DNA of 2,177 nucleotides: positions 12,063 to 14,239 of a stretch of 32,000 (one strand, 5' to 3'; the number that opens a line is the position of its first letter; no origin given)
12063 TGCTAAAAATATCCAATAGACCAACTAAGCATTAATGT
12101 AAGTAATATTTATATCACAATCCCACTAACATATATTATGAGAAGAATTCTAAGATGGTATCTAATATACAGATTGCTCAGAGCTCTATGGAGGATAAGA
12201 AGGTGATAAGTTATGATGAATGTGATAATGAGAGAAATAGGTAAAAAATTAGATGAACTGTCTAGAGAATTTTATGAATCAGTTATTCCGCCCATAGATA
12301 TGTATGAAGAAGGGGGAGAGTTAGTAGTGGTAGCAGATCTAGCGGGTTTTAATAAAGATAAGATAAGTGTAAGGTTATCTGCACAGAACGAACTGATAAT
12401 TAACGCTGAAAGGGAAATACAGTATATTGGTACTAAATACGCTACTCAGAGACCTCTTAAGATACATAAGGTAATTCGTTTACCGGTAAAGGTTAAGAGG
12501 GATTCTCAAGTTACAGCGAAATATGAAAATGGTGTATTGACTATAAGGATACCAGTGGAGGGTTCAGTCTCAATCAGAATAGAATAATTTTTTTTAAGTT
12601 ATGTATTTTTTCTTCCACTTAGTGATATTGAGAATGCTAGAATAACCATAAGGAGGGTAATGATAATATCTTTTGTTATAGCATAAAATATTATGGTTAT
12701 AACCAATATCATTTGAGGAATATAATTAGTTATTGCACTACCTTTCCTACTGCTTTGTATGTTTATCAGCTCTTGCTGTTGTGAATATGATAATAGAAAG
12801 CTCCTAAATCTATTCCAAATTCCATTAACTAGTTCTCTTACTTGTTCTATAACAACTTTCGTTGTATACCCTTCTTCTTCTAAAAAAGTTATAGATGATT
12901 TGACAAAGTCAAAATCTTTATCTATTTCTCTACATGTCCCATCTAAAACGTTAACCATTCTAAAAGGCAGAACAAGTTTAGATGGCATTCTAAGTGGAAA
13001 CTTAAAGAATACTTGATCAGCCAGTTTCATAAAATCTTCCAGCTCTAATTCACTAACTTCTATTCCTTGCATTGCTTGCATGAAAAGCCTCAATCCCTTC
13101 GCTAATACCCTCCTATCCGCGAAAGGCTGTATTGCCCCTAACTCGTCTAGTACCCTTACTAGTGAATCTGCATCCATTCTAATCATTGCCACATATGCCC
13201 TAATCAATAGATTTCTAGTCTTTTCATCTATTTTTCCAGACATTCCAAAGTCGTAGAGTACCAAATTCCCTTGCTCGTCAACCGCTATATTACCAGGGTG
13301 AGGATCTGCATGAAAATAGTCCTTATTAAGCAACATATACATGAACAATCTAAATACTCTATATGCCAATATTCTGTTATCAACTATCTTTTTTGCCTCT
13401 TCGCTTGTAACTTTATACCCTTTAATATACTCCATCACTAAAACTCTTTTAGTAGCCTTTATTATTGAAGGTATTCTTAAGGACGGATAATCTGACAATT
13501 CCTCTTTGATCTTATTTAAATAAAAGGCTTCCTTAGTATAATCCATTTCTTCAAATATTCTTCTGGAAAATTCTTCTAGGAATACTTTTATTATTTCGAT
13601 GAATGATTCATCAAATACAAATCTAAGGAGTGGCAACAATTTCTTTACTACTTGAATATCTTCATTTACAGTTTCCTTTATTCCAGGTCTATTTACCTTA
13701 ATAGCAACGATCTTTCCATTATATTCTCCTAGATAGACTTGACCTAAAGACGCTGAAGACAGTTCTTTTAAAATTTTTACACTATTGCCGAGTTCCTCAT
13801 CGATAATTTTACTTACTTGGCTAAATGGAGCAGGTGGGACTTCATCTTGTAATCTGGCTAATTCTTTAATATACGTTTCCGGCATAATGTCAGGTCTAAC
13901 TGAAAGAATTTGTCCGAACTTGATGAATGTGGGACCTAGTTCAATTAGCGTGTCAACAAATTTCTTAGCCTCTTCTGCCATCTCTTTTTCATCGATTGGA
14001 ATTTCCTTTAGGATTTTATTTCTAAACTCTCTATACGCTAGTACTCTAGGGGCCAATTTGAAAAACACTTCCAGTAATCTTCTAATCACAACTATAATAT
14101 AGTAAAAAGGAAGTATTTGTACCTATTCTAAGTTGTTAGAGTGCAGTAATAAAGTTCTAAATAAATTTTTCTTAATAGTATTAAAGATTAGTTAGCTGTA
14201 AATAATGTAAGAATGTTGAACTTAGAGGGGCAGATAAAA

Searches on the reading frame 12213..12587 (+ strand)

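Call 4: search_protein_families(library=pfam, proteins=[window:12213-12587:+], max_evalue=1)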
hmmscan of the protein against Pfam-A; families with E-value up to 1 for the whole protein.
window:12213-12587:+ (124 aa): 4 families
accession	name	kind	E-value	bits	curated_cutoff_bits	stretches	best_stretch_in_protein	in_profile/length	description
PF00011.27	HSP20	-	8.2e-10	39.1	20.8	1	30-117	2-89/102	Hsp20/alpha crystallin family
PF17886.7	ArsA_HSP20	-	3.3e-07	30.2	22.5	1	35-112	2-62/63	HSP20-like domain found in ArsA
PF14356.11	DUF4403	-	0.013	14.6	28.3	1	76-123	29-76/425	Domain of unknown function (DUF4403)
PF13872.12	AAA_34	-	0.07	12.5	27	1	50-109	90-144/306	P-loop containing NTP hydrolase pore-1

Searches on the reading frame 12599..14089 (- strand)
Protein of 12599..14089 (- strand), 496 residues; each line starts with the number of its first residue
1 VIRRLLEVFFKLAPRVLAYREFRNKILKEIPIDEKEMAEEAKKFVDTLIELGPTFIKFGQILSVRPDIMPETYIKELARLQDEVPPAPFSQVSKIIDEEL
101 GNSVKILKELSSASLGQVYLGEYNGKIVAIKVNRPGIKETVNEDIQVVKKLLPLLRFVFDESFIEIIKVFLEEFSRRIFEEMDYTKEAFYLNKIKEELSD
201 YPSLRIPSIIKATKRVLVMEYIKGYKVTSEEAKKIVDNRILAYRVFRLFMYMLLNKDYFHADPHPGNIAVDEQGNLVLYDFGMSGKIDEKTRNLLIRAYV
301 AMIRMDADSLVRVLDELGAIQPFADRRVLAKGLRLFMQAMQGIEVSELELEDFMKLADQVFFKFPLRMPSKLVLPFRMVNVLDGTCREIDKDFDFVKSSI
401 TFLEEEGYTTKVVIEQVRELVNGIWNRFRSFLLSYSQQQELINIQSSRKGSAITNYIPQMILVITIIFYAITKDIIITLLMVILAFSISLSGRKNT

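Call 4: search_protein_families(library=pfam, proteins=[window:12599-14089:-], max_evalue=1)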
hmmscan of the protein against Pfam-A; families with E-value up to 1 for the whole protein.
window:12599-14089:- (496 aa): 6 families
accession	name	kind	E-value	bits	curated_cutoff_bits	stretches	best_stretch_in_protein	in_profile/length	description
PF03109.22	ABC1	-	8.9e-60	202.3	22.9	1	79-313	1-243/244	ABC1 atypical kinase-like domain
PF01163.29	RIO1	-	2.7e-06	27.6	22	1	174-291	45-158/187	RIO domain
PF00069.31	Pkinase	-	3.4e-05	23.8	31.7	1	211-291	69-152/263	Protein kinase domain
PF01636.29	APH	-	0.0079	16.4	23.2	1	258-285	170-198/239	Phosphotransferase enzyme family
PF07714.23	PK_Tyr_Ser-Thr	-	0.032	14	23.1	1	105-290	2-155/258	Protein tyrosine and serine/threonine kinase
PF24844.1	PolC_DP2_central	-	0.059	12.7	24.3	1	30-83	99-152/372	DNA polymerase II large subunit DP2, central domain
